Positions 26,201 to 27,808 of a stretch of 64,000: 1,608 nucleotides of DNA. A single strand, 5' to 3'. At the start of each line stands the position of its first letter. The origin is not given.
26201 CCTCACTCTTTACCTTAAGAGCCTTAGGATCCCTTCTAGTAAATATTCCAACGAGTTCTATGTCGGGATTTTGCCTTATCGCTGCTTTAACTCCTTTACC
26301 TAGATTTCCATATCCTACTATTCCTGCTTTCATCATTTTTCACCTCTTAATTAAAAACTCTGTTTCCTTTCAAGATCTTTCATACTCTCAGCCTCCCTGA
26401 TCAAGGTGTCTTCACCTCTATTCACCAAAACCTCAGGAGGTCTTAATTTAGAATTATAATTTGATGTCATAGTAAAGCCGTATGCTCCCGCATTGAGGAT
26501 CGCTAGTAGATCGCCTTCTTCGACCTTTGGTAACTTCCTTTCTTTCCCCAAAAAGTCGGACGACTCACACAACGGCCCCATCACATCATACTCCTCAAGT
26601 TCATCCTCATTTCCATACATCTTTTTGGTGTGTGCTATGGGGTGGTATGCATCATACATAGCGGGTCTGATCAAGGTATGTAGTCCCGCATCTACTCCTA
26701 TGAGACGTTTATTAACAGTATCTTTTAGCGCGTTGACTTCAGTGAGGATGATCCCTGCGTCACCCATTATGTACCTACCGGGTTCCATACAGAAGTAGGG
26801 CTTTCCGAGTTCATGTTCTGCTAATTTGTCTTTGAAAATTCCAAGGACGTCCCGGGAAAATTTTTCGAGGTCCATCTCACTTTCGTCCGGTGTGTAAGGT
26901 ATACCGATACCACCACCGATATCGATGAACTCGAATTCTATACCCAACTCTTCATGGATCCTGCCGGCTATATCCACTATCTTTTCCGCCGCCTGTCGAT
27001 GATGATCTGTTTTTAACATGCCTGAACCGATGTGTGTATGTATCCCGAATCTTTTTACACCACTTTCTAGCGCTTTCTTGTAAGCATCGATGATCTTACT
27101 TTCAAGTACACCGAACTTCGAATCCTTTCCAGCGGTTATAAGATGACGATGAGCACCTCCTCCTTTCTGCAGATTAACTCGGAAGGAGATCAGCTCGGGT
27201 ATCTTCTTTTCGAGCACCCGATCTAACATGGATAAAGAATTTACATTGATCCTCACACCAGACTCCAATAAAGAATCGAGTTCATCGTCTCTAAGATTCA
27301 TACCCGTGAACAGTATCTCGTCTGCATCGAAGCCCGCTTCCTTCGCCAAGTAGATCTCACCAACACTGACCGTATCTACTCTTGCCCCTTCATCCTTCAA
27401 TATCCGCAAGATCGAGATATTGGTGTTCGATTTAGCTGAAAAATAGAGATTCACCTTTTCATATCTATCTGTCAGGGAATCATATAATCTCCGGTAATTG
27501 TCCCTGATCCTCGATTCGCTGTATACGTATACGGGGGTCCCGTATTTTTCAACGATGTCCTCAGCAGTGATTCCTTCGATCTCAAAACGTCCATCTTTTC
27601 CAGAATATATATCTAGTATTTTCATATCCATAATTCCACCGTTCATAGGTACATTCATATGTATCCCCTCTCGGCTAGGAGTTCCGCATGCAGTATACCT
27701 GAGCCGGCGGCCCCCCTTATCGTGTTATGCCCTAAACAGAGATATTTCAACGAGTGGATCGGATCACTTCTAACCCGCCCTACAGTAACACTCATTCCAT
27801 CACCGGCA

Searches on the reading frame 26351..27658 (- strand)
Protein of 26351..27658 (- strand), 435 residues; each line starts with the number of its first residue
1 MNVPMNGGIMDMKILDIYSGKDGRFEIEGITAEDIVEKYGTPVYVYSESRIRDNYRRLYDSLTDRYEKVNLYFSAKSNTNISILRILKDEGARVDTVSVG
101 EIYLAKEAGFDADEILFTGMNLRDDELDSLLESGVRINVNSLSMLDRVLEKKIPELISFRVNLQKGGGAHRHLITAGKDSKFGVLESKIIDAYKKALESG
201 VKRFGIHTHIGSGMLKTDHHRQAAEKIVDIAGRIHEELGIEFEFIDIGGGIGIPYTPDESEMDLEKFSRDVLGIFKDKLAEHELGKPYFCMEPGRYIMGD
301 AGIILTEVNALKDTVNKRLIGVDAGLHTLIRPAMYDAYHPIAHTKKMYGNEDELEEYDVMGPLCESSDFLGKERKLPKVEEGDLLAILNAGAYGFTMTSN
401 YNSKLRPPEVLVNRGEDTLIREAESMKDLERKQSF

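Call 94: search_protein_families(library=pfam, proteins=[window:26351-27658:-], max_evalue=0.00001)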
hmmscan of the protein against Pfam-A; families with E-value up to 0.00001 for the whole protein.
window:26351-27658:- (435 aa): 2 families
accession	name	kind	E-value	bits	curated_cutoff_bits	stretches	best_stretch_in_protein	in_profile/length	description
PF02784.22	Orn_Arg_deC_N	-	1e-42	146.7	23.4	1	57-298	6-246/247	Pyridoxal-dependent decarboxylase, pyridoxal binding domain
PF00278.28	Orn_DAP_Arg_deC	-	6.6e-27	94.1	23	1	44-391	2-95/95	Pyridoxal-dependent decarboxylase, C-terminal sheet domain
